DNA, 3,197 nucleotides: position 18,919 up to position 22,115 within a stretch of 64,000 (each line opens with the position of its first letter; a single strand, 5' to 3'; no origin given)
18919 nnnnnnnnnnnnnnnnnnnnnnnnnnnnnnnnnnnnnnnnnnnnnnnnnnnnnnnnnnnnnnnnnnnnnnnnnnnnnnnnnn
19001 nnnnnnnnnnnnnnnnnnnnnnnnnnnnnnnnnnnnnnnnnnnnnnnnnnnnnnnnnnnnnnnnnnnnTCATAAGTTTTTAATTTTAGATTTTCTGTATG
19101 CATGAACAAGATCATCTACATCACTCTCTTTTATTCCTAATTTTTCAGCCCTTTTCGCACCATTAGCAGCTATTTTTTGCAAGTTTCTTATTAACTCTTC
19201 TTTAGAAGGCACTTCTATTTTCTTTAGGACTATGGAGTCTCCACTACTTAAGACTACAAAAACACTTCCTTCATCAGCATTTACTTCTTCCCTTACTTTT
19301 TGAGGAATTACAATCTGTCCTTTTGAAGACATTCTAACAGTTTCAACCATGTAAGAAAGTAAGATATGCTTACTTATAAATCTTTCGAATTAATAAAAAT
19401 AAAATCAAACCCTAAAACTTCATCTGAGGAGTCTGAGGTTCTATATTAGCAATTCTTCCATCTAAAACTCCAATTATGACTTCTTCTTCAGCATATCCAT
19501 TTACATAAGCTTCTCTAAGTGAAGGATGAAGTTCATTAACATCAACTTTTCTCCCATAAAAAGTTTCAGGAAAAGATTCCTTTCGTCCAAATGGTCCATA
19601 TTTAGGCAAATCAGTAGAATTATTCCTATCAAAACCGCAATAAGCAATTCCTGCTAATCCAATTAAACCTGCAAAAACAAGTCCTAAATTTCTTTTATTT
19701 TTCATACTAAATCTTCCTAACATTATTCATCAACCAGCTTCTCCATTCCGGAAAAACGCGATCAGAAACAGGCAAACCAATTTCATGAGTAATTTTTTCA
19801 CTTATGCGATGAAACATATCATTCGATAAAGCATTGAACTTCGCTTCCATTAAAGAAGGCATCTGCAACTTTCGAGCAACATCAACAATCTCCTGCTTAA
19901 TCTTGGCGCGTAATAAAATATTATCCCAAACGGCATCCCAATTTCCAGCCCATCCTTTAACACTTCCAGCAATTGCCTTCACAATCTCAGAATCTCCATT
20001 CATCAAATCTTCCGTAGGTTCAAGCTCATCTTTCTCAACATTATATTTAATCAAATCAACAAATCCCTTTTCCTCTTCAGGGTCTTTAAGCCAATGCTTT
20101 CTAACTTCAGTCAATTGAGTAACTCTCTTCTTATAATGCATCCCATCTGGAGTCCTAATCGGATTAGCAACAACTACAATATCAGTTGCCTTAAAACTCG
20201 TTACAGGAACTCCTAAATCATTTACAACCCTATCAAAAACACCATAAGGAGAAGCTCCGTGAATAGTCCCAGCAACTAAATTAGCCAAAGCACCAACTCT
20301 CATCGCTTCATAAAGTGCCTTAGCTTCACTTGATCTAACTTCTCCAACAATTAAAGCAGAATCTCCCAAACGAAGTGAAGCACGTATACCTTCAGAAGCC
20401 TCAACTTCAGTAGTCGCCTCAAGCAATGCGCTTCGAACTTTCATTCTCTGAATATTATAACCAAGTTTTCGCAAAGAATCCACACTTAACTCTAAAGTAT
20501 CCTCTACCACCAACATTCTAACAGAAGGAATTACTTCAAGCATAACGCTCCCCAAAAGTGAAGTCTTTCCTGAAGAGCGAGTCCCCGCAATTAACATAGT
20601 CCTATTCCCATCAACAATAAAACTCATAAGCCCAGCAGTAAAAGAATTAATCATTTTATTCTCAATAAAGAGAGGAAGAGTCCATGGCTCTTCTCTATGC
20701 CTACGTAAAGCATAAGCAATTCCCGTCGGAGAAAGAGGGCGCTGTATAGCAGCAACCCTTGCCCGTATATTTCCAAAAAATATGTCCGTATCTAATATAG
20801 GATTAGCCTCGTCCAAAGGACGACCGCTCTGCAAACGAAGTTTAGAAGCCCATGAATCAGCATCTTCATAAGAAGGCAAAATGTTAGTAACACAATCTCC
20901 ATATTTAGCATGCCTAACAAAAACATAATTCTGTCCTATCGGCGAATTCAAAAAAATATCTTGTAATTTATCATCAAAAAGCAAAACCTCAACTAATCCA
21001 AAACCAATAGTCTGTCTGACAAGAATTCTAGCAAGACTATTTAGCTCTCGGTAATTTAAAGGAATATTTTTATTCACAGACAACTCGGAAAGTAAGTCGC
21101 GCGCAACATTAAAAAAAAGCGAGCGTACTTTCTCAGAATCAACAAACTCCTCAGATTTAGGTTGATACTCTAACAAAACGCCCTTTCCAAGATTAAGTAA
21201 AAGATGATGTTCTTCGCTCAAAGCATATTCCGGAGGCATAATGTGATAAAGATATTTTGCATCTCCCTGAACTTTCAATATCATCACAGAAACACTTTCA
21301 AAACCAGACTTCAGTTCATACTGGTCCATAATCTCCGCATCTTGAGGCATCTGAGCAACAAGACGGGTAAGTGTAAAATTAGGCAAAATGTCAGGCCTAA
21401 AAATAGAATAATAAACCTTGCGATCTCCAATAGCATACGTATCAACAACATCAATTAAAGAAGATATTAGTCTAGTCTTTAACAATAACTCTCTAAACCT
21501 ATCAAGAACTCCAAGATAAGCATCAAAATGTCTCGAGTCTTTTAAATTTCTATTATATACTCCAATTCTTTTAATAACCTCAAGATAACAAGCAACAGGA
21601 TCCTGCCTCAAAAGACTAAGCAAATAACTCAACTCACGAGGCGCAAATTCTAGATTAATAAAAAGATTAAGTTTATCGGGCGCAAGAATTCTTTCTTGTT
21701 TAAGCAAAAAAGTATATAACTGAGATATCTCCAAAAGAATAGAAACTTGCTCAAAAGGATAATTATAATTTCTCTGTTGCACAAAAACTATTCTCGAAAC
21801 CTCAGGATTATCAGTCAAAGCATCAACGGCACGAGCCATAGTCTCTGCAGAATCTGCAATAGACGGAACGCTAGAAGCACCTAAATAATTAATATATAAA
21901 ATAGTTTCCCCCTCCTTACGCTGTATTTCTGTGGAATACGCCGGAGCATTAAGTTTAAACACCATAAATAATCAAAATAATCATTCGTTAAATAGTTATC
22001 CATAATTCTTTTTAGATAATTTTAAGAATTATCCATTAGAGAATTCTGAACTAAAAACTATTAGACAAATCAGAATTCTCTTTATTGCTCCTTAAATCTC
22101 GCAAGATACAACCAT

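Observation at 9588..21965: Complete type IV pilus-like (Tad/Epd-type) filament locus with an unusually large and heterogeneous set of pilin-like genes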

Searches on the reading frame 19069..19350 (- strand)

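Call 21: search_protein_families(library=pfam, proteins=[window:19069-19350:-], max_evalue=0.1)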
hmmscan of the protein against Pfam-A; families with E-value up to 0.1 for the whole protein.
window:19069-19350:- (93 aa): 2 families
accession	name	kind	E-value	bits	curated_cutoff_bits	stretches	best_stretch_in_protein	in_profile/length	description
PF04014.23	MazE_antitoxin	-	2e-08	34.5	24.7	1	6-45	3-43/48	Antidote-toxin recognition MazE, bacterial antitoxin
PF22451.2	NirdL-like_HTH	-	0.1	12.7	27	0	68-90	23-45/47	Siroheme decarboxylase NirDL-like HTH domain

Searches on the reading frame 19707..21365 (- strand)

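Call 55: search_protein_families(library=pfam, proteins=[window:19707-21365:-], max_evalue=1)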
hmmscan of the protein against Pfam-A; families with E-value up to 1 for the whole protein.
window:19707-21365:- (552 aa): 3 families
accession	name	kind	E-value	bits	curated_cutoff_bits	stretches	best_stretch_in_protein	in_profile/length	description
PF00437.27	T2SSE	-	4.7e-14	52.3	24.9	1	199-401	91-275/370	Type II/IV secretion system protein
PF13191.12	AAA_16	-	0.038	14.9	32.6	1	253-356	22-121/167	AAA ATPase domain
PF09782.14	NDUF_B6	-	0.22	12.2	27.9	1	411-430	8-27/128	NADH:ubiquinone oxidoreductase, NDUFB6/B17 subunit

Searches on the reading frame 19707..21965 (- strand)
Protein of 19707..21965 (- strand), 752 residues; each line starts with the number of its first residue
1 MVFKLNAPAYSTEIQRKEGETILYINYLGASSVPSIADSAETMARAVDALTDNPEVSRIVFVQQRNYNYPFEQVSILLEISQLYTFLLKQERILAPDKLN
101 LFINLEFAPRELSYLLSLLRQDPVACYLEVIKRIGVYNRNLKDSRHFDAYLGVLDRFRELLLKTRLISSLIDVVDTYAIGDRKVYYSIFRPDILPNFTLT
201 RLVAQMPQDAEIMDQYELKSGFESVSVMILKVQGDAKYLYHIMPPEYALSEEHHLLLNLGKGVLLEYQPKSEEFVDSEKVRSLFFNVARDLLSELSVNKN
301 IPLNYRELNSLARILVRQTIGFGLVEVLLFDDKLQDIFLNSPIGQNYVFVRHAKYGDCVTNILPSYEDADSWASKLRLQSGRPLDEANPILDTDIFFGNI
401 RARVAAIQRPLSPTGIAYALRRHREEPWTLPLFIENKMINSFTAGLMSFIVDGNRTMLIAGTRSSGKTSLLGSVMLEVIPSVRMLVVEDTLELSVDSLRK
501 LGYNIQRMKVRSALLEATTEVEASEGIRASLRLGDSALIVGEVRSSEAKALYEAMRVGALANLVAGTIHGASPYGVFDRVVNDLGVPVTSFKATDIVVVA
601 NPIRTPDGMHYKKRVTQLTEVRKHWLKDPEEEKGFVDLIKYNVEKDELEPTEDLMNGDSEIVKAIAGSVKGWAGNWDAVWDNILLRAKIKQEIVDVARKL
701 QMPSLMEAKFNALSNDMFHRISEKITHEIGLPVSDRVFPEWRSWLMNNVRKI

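Call 3: search_protein_families(library=pfam, proteins=[window:19707-21965:-], max_evalue=0.1)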
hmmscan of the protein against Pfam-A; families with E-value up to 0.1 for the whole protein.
window:19707-21965:- (752 aa): 2 families
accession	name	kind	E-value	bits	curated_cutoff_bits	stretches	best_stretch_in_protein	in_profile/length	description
PF00437.27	T2SSE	-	8.2e-14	51.5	24.9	1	399-601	91-275/370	Type II/IV secretion system protein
PF13191.12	AAA_16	-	0.051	14.5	32.6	0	453-555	22-120/167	AAA ATPase domain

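Call 4: search_protein_families(library=ncbifam, proteins=[window:19707-21965:-], max_evalue=0.1)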
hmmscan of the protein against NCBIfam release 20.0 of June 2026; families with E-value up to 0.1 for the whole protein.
window:19707-21965:- (752 aa): 13 families
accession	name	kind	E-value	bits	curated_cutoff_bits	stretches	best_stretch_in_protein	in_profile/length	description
TIGR03819.1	heli_sec_ATPase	hypoth_equivalog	2.3e-35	122.4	373.15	1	305-580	35-297/340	TadA family conjugal transfer-associated ATPase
NF058587.1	archaellum_moto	equivalog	1e-32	113.6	550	1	294-695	119-501/527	archaellum flagellar ATPase motor FlaI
NF053672.1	bindosome_BasE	exception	4.1e-17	62.1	1000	1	208-651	36-451/512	bindosome assembly system ATPase subunit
TIGR02782.1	TrbB_P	equivalog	2.9e-15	56.3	304.55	1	328-580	17-252/303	P-type conjugative transfer ATPase TrbB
TIGR02788.1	VirB11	equivalog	1.1e-12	47.6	249.95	1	447-582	137-264/308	P-type DNA transfer ATPase VirB11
NF010469.0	PRK13894.1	subfamily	2.1e-11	43.8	508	1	317-579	20-263/320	conjugal transfer ATPase TrbB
NF010425.0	PRK13851.1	equivalog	5.1e-10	38.7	461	1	446-580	154-280/344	type IV secretion system protein VirB11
NF041000.1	ATPase_ComGA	equivalog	2.7e-09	36.4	300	1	454-599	128-260/267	competence type IV pilus ATPase ComGA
NF010407.0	PRK13833.1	subfamily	1.1e-08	34.9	499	1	384-574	77-253/323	conjugal transfer protein TrbB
NF010475.0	PRK13900.1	equivalog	1.7e-08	34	389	1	428-576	138-275/333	type IV secretion system ATPase VirB11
NF053534.1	T4PilAsmATPsTfpB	equivalog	2.8e-05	22.7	850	1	454-602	336-470/584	type IV pilus assembly ATPase TfpB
TIGR02524.1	dot_icm_DotB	equivalog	0.0011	18.2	463.3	1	447-572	127-248/358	Dot/Icm type IV secretion system ATPase DotB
TIGR01420.1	pilT_fam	subfamily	0.0016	17.7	319.1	1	457-582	125-241/343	PilT/PilU family type 4a pilus ATPase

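Call 8: find_homologous_proteins(query=window:19707-21965:-)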
Query window:19707-21965:- (752 aa): 4872 proteins with E <= 0.001 among 8000 candidates; the best 120 are listed.
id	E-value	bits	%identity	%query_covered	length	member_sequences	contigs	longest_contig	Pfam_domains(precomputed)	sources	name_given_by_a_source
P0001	0.0e+0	1669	100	100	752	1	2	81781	PF00437.27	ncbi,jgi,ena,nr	ncbi:type II/IV secretion system ATPase subunit [Candidatus Pacearchaeota archaeon]|nr:type II/IV se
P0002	0.0e+0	1581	93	100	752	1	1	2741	PF00437.27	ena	-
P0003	0.0e+0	1540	90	100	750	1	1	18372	PF00437.27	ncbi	-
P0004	0.0e+0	1481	87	100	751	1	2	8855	PF00437.27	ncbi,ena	-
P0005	0.0e+0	1480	87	100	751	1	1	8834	PF00437.27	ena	-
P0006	0.0e+0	1479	87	100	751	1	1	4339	PF00437.27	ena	-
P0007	0.0e+0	1477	86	100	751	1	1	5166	PF00437.27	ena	-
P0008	0.0e+0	1476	86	100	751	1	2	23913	PF00437.27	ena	-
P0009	0.0e+0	1476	85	100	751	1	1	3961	PF00437.27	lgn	-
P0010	0.0e+0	1475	86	100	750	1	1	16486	PF00437.27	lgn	-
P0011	0.0e+0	1474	84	100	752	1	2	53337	PF00437.27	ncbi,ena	ncbi:MAG: type II/IV secretion system ATPase subunit [Nanoarchaeota archaeon]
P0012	0.0e+0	1474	86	100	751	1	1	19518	PF00437.27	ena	-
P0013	0.0e+0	1473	86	100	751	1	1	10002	PF00437.27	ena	-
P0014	0.0e+0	1472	85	100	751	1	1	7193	PF00437.27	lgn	-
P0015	0.0e+0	1472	84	100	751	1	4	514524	PF00437.27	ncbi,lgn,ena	ncbi:MAG: type II/IV secretion system ATPase subunit [Nanoarchaeota archaeon]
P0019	0.0e+0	1466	84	100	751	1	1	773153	PF00437.27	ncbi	-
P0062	0.0e+0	1255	71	100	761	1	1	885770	PF00437.27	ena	-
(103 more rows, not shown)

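Call 10: find_encoding_contigs(protein=P0019, flank=10000, max_places=2)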
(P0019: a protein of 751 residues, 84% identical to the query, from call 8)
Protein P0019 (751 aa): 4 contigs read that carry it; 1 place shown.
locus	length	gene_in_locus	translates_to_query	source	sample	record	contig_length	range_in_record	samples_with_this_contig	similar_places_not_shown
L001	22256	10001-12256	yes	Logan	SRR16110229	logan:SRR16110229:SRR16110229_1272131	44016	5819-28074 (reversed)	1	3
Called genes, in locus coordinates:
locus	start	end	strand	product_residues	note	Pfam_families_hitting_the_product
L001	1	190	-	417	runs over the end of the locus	-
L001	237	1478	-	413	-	-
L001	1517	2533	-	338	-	PF00579:tRNA-synt_1b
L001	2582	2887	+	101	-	-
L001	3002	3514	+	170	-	-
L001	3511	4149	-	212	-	PF02732:ERCC4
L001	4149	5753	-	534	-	PF00270:DEAD, PF04851:ResIII, PF21210:RNA_helicase_helical, PF00271:Helicase_C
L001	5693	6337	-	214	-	-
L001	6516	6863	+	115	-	PF05239:PRC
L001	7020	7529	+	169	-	-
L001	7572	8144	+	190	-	-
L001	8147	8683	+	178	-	-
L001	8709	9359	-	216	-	-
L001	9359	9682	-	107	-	-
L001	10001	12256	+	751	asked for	PF00437:T2SSE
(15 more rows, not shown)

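Call 11: find_encoding_contigs(protein=P0062, flank=10000, max_places=2)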
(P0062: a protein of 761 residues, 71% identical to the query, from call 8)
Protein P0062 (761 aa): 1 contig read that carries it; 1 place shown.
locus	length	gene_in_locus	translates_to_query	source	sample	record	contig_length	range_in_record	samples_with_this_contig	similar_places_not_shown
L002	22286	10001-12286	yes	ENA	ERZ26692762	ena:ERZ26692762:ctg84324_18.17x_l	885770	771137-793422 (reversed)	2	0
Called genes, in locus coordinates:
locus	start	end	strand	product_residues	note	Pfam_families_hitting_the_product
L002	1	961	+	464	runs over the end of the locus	PF00206:Lyase_1, PF10415:FumaraseC_C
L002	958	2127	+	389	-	PF00390:malic, PF03949:Malic_M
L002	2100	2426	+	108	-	-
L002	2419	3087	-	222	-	PF02732:ERCC4, PF12826:HHH_2 (faint), PF14520:HHH_5 (faint)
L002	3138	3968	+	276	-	PF04909:Amidohydro_2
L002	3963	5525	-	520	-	PF00270:DEAD, PF04851:ResIII, PF21210:RNA_helicase_helical, PF00271:Helicase_C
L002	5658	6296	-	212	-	-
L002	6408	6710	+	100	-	PF05239:PRC (weak)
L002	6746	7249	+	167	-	-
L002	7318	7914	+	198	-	-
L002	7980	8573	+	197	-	-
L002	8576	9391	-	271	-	-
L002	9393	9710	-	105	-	-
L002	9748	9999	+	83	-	-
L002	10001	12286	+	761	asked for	PF00437:T2SSE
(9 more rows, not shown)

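Call 13: find_related_loci(query=window:19707-21965:-, collection=genome_contigs, flank=10000)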
Query window:19707-21965:- (752 aa) in genome_contigs; peptide patterns used: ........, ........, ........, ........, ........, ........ (x = any residue, [..] = any of these).
471 stretches matched a pattern; 398 encode a relative of the query (tblastn E <= 1e-3); the best 80 are kept; 80 distinct loci.
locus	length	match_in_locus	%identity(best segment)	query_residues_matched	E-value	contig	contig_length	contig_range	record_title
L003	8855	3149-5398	87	1-751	0e+0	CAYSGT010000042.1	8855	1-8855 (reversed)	MAG TPA_asm: Candidatus Woesearchaeota archaeon isolate SRP050083_co2_415 genome assembly, contig: NODE_6605_length_8855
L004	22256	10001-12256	84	1-752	0e+0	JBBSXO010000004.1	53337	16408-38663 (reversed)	MAG: Nanoarchaeota archaeon isolate H41-bin051_1 H41_bin051_1_000000000004, whole genome shotgun sequence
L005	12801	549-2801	84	1-752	0e+0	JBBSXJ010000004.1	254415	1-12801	MAG: Nanoarchaeota archaeon isolate H41-bin063_1 H41_bin063_1_000000000004, whole genome shotgun sequence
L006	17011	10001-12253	84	1-752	0e+0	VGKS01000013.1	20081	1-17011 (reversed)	MAG: Candidatus Pacearchaeota archaeon isolate M_DeepCast_50m_m2_169 M_DeepCast_50m_m2_169_Ga0194121_10004540, whole gen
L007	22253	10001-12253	85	1-752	0e+0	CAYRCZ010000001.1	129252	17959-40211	MAG TPA_asm: Candidatus Woesearchaeota archaeon isolate SRP286056_co1_393 genome assembly, contig: NODE_97_length_129252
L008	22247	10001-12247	85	1-751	0e+0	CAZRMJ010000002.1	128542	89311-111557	MAG TPA_asm: Candidatus Woesearchaeota archaeon isolate SRP342105_co2_376 genome assembly, contig: NODE_102_length_12854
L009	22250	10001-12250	82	1-751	0e+0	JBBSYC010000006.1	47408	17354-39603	MAG: Nanoarchaeota archaeon isolate H51-bin075_1 H51_bin075_1_000000000006, whole genome shotgun sequence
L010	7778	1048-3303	81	1-752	0e+0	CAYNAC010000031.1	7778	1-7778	MAG TPA_asm: Candidatus Woesearchaeota archaeon isolate binchicken_co105_174 genome assembly, contig: NODE_12384_length_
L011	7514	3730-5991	81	1-752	0e+0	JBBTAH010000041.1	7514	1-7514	MAG: Nanoarchaeota archaeon isolate H51-bin044_1 H51_bin044_1_000000000043, whole genome shotgun sequence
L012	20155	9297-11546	78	1-749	0e+0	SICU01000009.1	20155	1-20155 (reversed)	MAG: Candidatus Pacearchaeota archaeon isolate Baikal-deep-G140 BACOMB-DPANN-C24, whole genome shotgun sequence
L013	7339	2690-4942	76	1-751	0e+0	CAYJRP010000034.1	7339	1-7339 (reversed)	MAG TPA_asm: Candidatus Woesearchaeota archaeon isolate ERP125453_co1_333 genome assembly, contig: NODE_12759_length_733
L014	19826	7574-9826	85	1-752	0e+0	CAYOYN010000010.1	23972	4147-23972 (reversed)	MAG TPA_asm: Candidatus Woesearchaeota archaeon isolate SRP278252_co1_545 genome assembly, contig: NODE_3450_length_2397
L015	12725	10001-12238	70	1-745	0e+0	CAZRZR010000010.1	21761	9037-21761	MAG TPA_asm: Candidatus Woesearchaeota archaeon isolate SRP342105_co2_377 genome assembly, contig: NODE_2440_length_2176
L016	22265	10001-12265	68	1-751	0e+0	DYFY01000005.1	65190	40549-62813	MAG TPA_asm: Candidatus Parvarchaeum sp. isolate BE2012_37_19 Afr_mines_BE2012_254_length_65190_cov_8_067107, whole geno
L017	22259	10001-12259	68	1-751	0e+0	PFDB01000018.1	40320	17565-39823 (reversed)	MAG: Candidatus Pacearchaeota archaeon CG10_big_fil_rev_8_21_14_0_10_34_76 CG10_8_21_14_0.10_scaffold_1701_c, whole geno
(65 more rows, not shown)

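Call 20: search_solved_structures(query=window:19707-21965:-, max_evalue=0.001, show_alignments=2)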
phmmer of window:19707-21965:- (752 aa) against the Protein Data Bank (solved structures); distinct sequences matched with E-value up to 0.001: 10.
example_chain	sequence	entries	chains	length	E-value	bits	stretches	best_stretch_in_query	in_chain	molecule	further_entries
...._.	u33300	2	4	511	5.8e-27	97.2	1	207-600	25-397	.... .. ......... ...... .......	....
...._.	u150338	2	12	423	5e-24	87.5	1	288-621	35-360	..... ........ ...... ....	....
8rjf_A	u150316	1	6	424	5.1e-24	87.5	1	288-621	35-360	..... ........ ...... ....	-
9e24_A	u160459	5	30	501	8.4e-24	86.8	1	288-621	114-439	CpaF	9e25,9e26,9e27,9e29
4ii7_A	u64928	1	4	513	8.6e-16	60.3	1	315-582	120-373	FlaI ATPase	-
4ihq_A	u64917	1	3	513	5.9e-15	57.5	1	315-582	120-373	FlaI ATPase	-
6bge_A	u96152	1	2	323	0.00014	23.2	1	388-582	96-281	VirB11-like protein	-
1g6o_A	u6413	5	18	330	0.00015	23.2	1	388-582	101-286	CAG-ALPHA | virB11 homolog | Cag-alfa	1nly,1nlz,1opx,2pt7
2gza_A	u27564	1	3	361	0.00066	21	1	447-558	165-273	Type IV secretion system protein VirB11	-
1p9r_A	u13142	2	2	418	0.00087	20.6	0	456-593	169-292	General secretion pathway protein E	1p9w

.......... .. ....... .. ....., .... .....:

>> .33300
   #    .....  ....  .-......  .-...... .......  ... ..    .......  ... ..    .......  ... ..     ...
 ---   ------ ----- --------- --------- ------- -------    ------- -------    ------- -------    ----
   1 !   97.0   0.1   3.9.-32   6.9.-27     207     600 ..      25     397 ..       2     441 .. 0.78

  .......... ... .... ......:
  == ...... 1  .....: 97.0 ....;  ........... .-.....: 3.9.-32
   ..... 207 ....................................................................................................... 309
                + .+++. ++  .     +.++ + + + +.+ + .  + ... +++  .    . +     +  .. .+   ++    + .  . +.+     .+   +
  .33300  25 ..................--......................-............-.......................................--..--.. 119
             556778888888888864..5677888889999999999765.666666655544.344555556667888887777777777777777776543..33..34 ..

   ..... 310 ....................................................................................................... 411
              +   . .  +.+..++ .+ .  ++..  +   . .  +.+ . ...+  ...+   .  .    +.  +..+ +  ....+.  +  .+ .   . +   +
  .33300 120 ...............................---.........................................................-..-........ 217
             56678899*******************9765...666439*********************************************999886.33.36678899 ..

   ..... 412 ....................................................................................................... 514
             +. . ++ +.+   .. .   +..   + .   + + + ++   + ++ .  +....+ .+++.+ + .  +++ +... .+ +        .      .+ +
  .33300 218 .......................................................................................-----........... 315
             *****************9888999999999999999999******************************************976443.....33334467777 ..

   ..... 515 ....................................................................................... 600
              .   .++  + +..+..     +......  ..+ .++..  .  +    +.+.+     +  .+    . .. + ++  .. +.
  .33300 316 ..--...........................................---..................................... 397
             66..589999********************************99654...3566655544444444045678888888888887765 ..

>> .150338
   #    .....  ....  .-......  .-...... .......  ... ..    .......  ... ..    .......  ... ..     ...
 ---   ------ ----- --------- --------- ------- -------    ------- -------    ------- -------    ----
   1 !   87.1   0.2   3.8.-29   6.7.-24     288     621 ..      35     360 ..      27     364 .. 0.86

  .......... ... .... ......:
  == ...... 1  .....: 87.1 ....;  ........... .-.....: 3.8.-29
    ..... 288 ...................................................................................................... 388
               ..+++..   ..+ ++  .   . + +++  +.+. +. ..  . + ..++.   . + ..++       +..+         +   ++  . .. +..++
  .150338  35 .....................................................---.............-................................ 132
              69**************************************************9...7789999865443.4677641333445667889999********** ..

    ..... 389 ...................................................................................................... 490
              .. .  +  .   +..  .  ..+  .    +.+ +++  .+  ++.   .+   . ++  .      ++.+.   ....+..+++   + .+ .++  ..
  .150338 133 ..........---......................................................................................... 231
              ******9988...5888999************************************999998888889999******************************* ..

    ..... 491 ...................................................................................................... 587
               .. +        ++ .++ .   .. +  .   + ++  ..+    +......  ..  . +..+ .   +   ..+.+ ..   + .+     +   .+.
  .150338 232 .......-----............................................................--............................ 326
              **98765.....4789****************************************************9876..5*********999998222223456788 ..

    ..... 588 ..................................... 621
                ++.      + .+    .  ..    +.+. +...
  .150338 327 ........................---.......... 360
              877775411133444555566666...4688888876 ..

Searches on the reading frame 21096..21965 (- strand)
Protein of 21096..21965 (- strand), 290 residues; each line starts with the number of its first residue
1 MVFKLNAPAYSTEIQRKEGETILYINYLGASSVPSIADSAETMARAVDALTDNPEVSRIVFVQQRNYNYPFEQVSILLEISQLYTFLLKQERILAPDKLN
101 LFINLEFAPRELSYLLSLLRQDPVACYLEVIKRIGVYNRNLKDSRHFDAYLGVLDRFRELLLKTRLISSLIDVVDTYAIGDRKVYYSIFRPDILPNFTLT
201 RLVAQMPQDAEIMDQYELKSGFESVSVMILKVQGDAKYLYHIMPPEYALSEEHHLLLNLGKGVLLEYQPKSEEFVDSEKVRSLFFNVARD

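Call 57: search_solved_structures(query=A5, max_evalue=10, show_alignments=2)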
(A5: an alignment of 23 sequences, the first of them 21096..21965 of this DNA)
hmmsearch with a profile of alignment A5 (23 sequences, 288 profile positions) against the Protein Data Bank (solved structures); distinct sequences matched with E-value up to 10: 1.
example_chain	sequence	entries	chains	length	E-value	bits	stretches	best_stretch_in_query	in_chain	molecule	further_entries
4pqk_A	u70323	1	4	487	2.9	10.4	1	69-179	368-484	Maltose ABC transporter periplasmic protein, Truncated replication protein RepA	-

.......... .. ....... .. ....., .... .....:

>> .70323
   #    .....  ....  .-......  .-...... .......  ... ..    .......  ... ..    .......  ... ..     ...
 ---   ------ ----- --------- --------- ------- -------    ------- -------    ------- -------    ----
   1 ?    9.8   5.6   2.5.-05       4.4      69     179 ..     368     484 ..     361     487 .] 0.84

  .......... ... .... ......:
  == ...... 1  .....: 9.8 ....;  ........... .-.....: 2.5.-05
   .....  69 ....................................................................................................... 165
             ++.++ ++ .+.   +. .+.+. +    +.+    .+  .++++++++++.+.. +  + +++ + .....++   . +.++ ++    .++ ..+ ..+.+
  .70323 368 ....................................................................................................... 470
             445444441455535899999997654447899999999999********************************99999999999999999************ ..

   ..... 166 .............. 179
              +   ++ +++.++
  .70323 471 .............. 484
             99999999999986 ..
